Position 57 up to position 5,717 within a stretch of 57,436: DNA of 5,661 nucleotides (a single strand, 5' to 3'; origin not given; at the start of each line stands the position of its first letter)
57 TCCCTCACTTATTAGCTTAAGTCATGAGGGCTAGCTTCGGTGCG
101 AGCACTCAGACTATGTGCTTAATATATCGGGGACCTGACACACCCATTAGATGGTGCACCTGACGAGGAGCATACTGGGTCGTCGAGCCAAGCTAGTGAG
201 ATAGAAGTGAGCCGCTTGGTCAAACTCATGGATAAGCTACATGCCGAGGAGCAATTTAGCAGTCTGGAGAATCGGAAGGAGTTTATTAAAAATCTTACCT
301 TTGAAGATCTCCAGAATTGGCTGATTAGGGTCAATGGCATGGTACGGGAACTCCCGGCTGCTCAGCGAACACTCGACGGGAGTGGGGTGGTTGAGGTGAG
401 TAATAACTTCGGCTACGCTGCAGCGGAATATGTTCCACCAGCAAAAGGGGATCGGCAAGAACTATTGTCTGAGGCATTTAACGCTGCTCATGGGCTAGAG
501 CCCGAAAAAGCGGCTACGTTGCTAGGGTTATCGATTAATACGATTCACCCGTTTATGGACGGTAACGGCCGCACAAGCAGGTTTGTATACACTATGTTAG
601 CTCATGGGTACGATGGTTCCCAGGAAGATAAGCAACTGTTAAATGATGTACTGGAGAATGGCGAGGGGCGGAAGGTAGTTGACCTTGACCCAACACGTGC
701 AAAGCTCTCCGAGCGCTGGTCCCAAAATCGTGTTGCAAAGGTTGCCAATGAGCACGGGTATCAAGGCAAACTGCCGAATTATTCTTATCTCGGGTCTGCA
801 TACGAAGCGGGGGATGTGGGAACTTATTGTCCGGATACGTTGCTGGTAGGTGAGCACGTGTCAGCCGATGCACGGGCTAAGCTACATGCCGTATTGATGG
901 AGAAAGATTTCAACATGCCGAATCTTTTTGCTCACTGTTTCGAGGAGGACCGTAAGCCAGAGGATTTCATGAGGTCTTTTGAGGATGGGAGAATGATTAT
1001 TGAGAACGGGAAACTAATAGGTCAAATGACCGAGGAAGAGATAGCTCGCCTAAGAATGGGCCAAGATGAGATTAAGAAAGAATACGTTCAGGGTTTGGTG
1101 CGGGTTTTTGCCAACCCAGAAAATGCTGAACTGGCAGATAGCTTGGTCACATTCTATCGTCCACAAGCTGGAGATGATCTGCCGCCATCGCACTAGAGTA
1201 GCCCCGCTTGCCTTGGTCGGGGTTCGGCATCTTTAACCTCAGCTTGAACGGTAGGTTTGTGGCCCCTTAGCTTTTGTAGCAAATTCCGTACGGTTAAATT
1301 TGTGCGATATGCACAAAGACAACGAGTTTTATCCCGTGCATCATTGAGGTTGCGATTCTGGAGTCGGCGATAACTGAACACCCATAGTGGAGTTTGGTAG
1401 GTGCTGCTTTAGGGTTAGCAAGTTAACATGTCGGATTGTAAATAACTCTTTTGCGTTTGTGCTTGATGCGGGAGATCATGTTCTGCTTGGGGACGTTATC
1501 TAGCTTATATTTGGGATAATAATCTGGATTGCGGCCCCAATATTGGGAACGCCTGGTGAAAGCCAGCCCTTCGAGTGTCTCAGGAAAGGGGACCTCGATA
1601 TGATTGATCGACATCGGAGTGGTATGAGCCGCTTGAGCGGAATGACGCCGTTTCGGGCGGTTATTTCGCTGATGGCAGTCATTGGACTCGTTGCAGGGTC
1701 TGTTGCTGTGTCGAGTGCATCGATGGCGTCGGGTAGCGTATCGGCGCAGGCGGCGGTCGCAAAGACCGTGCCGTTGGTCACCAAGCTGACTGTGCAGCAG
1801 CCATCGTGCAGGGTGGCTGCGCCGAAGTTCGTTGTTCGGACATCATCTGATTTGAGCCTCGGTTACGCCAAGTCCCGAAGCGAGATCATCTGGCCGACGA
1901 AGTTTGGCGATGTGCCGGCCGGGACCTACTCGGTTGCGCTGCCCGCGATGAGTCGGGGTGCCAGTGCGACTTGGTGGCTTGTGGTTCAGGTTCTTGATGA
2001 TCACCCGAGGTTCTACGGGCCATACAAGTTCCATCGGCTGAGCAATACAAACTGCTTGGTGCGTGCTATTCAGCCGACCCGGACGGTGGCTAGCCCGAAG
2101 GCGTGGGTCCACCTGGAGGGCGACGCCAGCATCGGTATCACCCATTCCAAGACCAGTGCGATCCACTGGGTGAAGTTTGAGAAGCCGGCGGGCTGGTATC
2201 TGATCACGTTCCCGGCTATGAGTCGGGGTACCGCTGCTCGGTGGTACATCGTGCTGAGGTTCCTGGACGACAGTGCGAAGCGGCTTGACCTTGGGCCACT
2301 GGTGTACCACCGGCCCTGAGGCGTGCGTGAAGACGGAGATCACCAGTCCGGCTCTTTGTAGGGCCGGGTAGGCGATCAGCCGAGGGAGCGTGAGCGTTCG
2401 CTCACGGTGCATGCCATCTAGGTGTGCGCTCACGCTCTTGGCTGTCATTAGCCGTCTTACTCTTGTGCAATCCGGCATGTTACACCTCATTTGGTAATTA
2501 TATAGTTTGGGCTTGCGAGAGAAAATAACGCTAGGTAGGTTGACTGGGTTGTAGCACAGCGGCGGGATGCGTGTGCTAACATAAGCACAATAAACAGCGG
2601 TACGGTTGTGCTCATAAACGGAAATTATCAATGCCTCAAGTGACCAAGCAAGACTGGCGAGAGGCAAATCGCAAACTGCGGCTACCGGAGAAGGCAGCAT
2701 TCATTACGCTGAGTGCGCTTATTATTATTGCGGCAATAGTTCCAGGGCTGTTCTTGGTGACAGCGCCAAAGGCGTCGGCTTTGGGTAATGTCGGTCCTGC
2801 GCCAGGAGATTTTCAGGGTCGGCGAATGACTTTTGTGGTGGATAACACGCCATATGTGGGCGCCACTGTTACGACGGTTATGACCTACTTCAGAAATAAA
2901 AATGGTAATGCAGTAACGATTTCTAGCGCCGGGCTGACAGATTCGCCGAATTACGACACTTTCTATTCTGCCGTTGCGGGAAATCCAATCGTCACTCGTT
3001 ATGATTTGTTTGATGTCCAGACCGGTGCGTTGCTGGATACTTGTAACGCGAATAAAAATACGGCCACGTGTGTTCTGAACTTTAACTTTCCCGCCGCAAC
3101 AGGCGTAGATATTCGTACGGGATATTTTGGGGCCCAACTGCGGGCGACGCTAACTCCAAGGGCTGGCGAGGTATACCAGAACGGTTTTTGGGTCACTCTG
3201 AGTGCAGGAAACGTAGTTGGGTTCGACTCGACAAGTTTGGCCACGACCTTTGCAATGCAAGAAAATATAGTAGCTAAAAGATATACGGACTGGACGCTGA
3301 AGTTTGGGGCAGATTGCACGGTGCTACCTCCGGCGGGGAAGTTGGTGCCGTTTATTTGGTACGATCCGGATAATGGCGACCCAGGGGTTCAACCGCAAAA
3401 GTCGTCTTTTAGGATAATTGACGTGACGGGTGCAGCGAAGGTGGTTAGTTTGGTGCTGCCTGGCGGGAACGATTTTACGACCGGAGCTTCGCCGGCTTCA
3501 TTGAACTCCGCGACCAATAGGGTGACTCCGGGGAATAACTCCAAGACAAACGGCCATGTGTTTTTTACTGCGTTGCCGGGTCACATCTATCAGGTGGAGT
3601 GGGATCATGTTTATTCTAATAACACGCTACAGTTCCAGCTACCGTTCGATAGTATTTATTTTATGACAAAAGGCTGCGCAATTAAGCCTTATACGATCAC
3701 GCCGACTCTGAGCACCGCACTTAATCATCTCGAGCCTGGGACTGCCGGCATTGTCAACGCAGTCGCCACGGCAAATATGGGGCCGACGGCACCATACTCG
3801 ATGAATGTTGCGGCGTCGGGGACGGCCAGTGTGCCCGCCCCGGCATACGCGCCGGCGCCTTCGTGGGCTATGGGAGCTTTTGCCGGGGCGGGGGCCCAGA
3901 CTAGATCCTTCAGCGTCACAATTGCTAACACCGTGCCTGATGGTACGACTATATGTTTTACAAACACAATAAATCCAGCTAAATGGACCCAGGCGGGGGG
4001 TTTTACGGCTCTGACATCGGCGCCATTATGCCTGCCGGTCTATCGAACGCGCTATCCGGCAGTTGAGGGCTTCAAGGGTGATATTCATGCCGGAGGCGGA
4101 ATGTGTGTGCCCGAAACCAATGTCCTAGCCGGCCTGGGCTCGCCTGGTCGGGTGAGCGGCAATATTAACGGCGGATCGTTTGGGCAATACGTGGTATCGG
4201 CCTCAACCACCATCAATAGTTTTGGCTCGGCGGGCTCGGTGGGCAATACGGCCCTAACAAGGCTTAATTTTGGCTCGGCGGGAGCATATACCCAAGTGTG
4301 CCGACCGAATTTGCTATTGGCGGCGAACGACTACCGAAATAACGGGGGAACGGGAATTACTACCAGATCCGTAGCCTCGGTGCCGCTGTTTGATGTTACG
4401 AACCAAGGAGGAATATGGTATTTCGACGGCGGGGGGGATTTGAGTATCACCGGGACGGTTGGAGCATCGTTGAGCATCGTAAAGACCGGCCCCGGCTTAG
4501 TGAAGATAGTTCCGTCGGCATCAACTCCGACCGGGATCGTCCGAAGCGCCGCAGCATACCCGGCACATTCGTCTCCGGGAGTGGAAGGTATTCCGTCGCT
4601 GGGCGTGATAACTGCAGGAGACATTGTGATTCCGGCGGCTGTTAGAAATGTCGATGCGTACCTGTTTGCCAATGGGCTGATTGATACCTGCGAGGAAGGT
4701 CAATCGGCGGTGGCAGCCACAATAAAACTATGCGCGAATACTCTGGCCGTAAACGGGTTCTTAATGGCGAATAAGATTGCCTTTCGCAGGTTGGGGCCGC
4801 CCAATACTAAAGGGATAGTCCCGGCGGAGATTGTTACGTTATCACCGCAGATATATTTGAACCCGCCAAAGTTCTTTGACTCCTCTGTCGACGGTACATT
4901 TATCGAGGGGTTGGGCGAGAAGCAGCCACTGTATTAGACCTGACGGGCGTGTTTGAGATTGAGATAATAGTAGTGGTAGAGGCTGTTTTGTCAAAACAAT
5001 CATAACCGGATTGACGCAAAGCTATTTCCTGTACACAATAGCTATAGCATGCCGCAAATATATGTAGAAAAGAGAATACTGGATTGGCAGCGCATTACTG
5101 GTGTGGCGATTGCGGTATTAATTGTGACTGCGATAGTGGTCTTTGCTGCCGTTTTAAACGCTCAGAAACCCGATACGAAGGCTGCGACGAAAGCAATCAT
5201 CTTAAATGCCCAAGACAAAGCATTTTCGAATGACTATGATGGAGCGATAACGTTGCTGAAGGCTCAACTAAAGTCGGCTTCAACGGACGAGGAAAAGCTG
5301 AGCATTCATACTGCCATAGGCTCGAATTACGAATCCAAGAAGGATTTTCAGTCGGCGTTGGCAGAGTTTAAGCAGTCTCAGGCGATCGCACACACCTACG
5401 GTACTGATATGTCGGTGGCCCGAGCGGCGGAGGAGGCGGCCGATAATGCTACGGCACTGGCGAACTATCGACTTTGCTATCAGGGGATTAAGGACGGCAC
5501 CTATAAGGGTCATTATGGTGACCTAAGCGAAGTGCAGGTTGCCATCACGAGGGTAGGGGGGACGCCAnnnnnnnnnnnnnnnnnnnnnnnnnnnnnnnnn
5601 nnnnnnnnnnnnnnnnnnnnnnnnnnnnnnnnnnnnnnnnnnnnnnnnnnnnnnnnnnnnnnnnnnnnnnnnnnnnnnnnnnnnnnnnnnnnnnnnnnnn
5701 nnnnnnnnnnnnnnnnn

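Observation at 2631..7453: Two large paralogous secreted proteins with divergent N-terminal halves and a conserved C-terminal module head the pilus operon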

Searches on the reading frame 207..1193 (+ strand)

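Call 4: search_protein_families(library=pfam, proteins=[window:207-1193:+], max_evalue=1)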
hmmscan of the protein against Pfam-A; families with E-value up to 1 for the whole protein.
window:207-1193:+ (329 aa): 2 families
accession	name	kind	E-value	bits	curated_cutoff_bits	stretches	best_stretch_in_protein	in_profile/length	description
PF02661.23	Fic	-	1.5e-10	42.2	24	1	69-130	29-91/93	Fic/DOC family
PF13560.12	HTH_31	-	0.0094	16.7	27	1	94-142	12-61/64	Helix-turn-helix domain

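Call 5: search_protein_families(library=ncbifam, proteins=[window:207-1193:+], max_evalue=1)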
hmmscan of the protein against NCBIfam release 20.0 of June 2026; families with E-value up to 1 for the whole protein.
window:207-1193:+ (329 aa): 5 families
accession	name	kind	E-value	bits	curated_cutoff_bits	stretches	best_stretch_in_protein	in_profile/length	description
NF046030.1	ProtAdlyltaseSoFic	equivalog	0.0025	16.8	550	1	108-129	187-208/361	protein adenylyltransferase Fic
NF045983.1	ProtAdnltaseVbhT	equivalog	0.03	13.4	800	1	109-133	130-154/419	type II toxin-antitoxin system protein adenylyltransferase VbhT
NF046029.1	ProtAdlyltaseNmFic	equivalog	0.033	13.9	230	1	110-128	93-111/177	protein adenylyltransferase Fic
TIGR02613.1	mob_myst_B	hypoth_equivalog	0.042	13.7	124.4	1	98-131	107-140/186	mobile mystery protein B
TIGR01550.1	DOC_P1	subfamily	0.11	12.7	38.65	1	102-132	55-85/122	type II toxin-antitoxin system death-on-curing family toxin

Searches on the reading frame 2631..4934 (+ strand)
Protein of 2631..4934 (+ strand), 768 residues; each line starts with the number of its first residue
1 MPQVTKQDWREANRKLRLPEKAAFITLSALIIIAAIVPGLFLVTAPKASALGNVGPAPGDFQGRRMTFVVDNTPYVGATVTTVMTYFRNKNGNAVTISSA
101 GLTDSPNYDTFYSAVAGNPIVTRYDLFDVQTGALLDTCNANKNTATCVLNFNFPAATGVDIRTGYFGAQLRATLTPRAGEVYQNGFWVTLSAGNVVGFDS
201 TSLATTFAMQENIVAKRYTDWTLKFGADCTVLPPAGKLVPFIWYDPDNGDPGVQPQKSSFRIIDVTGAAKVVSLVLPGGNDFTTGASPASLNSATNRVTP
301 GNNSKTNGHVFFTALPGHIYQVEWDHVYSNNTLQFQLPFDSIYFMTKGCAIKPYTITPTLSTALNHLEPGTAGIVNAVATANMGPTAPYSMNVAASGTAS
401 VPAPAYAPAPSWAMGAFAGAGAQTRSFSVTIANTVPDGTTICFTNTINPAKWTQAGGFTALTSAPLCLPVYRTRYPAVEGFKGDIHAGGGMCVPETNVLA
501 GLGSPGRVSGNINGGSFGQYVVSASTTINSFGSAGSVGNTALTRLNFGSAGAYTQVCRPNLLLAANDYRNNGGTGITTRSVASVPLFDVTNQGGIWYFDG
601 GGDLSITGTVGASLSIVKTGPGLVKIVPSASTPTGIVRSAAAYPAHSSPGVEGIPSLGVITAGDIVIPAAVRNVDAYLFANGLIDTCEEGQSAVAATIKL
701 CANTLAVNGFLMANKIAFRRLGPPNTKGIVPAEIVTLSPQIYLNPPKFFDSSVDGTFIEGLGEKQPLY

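Call 4: search_protein_families(library=pfam, proteins=[window:2631-4934:+], max_evalue=1)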
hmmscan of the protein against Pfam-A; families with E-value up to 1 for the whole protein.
window:2631-4934:+ (768 aa): 0 families

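Call 5: search_protein_families(library=ncbifam, proteins=[window:2631-4934:+], max_evalue=1)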
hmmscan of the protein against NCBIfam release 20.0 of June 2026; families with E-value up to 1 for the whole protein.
window:2631-4934:+ (768 aa): 0 families

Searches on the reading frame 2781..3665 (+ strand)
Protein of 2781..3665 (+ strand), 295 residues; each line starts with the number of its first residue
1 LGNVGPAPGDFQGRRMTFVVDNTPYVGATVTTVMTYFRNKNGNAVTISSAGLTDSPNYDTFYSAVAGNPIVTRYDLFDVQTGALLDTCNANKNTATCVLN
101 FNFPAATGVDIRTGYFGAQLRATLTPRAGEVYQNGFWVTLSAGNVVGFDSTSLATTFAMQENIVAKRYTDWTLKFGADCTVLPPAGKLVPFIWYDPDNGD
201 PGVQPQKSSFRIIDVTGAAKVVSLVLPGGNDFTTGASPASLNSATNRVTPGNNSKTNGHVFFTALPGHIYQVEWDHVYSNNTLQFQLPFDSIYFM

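Call 54: search_solved_structures(query=window:2781-3665:+, max_evalue=5)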
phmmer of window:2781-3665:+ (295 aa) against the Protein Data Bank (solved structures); distinct sequences matched with E-value up to 5: 0.

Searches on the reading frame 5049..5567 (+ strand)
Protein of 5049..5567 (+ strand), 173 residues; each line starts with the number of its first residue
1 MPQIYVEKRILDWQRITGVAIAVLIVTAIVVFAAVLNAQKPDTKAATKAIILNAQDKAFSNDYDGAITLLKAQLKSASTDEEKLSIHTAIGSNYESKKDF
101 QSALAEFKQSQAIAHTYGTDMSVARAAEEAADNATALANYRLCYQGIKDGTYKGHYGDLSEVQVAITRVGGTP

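Call 4: search_protein_families(library=pfam, proteins=[window:5049-5567:+], max_evalue=1)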
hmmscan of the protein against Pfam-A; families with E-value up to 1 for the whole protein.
window:5049-5567:+ (173 aa): 5 families
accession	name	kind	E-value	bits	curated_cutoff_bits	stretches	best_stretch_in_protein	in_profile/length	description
PF13424.12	TPR_12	-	0.017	15.7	30.1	2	54-114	10-75/77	Tetratricopeptide repeat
PF09021.16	HutP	-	0.032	14.9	25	1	73-135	19-83/128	HutP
PF01127.27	Sdh_cyt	-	0.035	14.6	25.8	1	14-47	26-60/122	Succinate dehydrogenase/Fumarate reductase transmembrane subunit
PF07719.23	TPR_2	-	0.18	12.5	27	0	87-114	4-31/34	Tetratricopeptide repeat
PF13181.12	TPR_8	-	0.49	11.1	25.7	1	86-112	3-29/34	Tetratricopeptide repeat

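Call 5: search_protein_families(library=ncbifam, proteins=[window:5049-5567:+], max_evalue=1)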
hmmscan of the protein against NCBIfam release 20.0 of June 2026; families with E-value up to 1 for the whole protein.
window:5049-5567:+ (173 aa): 6 families
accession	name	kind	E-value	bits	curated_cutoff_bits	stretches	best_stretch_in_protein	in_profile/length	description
NF047481.1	lipo_LIC12587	subfamily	0.0033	16.8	200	1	34-119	45-129/213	LIC12587 family lipoprotein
NF046111.1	RNaseP3Mthb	equivalog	0.025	14.4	200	1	71-130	46-105/236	ribonuclease P protein component 3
NF040959.1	MamA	equivalog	0.054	12.9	200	1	61-111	153-200/204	magnetosome protein MamA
TIGR03054.2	photo_alph_chp1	equivalog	0.1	12.9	55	1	19-73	7-61/138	photosynthetic complex assembly protein PuhC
NF035953.1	integrity_Cei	equivalog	0.29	10.9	150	0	19-47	17-45/212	envelope integrity protein Cei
NF051431.1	Rv0361_Cterm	subfamily_domain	0.54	10.4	37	1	13-65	3-57/140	Rv0361 family membrane protein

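Call 56: search_solved_structures(query=window:5049-5567:+, max_evalue=5)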
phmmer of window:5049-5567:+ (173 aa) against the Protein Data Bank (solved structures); distinct sequences matched with E-value up to 5: 8.
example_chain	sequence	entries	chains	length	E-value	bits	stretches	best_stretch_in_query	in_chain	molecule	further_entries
6hc2_A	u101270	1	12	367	0.018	18.5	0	52-140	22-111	G-protein-signaling modulator 2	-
3sf4_A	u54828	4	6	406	0.025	18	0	51-140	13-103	G-protein-signaling modulator 2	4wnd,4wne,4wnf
5a6c_A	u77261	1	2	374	0.026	18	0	58-140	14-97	G-PROTEIN-SIGNALING MODULATOR 2, AFADIN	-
4wng_A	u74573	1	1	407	0.027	17.9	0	52-140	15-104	G-protein-signaling modulator 2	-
4g2v_A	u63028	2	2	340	0.029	17.8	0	53-140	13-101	G-protein-signaling modulator 2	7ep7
3ro2_A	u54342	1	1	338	0.033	17.6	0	54-140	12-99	G-protein-signaling modulator 2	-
9e5c_6r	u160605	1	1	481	1.2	12.5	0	74-110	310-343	Tetratricopeptide repeat protein 29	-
4n5a_A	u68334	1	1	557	1.3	12.5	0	59-105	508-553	Protein EFR3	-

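Call 90: search_protein_families(library=pfam, alignment_id=A4, max_evalue=0.05)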
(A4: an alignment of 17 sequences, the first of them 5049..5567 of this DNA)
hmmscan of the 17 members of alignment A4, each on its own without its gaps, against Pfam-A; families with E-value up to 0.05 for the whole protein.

A. member 1, window:5049-5567:+ (173 aa): 3 families
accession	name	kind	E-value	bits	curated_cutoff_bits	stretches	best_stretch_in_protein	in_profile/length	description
PF13424.12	TPR_12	-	0.017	15.7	30.1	1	54-114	10-75/77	Tetratricopeptide repeat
PF09021.16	HutP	-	0.032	14.9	25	0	73-135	19-83/128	HutP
PF01127.27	Sdh_cyt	-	0.035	14.6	25.8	0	14-47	26-60/122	Succinate dehydrogenase/Fumarate reductase transmembrane subunit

B. families by the number of members that match (of 17 scanned): 44 families (the first 25 are shown)
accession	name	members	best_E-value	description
PF13181.12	TPR_8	15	1.5e-06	Tetratricopeptide repeat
PF07719.23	TPR_2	14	1.4e-06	Tetratricopeptide repeat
PF13424.12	TPR_12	13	1.9e-08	Tetratricopeptide repeat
PF00515.34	TPR_1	12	2.1e-07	Tetratricopeptide repeat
PF13428.12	TPR_14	11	1.9e-06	Tetratricopeptide repeat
PF13432.12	TPR_16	10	2.7e-07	Tetratricopeptide repeat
PF13176.12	TPR_7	9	7.8e-07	Tetratricopeptide repeat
PF13174.12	TPR_6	7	0.00015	Tetratricopeptide repeat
PF14559.12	TPR_19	4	0.00024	Tetratricopeptide repeat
PF13414.12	TPR_11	3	0.016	TPR repeat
PF04212.24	MIT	2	0.00026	MIT (microtubule interacting and transport) domain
PF10602.15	RPN7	2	0.00064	26S proteasome subunit RPN7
PF09976.15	TPR_21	2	0.001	Tetratricopeptide repeat-like domain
PF13374.12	TPR_10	2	0.0014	Tetratricopeptide repeat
PF12895.13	ANAPC3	2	0.0032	Anaphase-promoting complex, cyclosome, subunit 3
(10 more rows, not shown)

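Call 91: search_solved_structures(query=A4, max_evalue=1)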
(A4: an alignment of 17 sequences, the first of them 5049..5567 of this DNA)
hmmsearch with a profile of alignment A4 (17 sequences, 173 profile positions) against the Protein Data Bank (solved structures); distinct sequences matched with E-value up to 1: 313 (the best 60 are shown).
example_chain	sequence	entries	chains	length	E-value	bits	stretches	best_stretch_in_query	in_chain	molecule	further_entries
9qhb_A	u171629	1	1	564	9.5e-82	276.1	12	84-146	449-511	Engineered tetratricopeptide repeat protein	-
9qhc_A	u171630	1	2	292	2.1e-43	151.3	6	84-146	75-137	Engineered tetratricopeptide repeat protein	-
8bu0_A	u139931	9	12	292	1.3e-41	145.4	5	84-146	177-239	Consensus tetratricopeptide repeat protein | Crystal structure of an 8-repeat consensus TPR superhelix with Zinc. | Monomer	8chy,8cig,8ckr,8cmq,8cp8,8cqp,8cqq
7obi_A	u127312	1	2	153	1.4e-24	90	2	82-150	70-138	CTPR-rv4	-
9gzg_A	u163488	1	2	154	7.4e-24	87.6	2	88-146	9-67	Engineered CTPR protein with glutamic acids for conductivity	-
7yeh_B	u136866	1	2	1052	7.5e-24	87.6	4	51-149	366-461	UDP-N-acetylglucosamine--peptide N-acetylglucosaminyltransferase 110 kDa subunit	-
7yea_A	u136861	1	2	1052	7.7e-24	87.6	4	51-149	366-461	UDP-N-acetylglucosamine--peptide N-acetylglucosaminyltransferase 110 kDa subunit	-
7ntf_A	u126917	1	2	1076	8.3e-24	87.5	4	51-149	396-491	Isoform 1 of UDP-N-acetylglucosamine--peptide N-acetylglucosaminyltransferase 110 kDa subu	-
2fo7_A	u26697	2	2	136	6.9e-21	77.9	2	84-146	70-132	SYNTHETIC CONSENSUS TPR PROTEIN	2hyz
8ch0_A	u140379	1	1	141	7.4e-21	77.9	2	84-146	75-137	Consensus tetratricopeptide repeat protein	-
1w3b_A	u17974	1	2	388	9.4e-21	77.5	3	83-146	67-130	UDP-N-ACETYLGLUCOSAMINE--PEPTIDE N-ACETYLGLUCOSAMINYLTRANSFERASE 110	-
6eou_A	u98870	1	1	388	2e-20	76.4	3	83-146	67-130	UDP-N-acetylglucosamine--peptide N-acetylglucosaminyltransferase 110 kDa subunit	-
8bd7_A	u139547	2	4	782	6.8e-19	71.5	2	82-144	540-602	IFT88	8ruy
3kd7_A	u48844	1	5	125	3.9e-17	65.7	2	82-146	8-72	CTPR390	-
1na0_A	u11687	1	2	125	7.7e-17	64.8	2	80-146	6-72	designed protein CTPR3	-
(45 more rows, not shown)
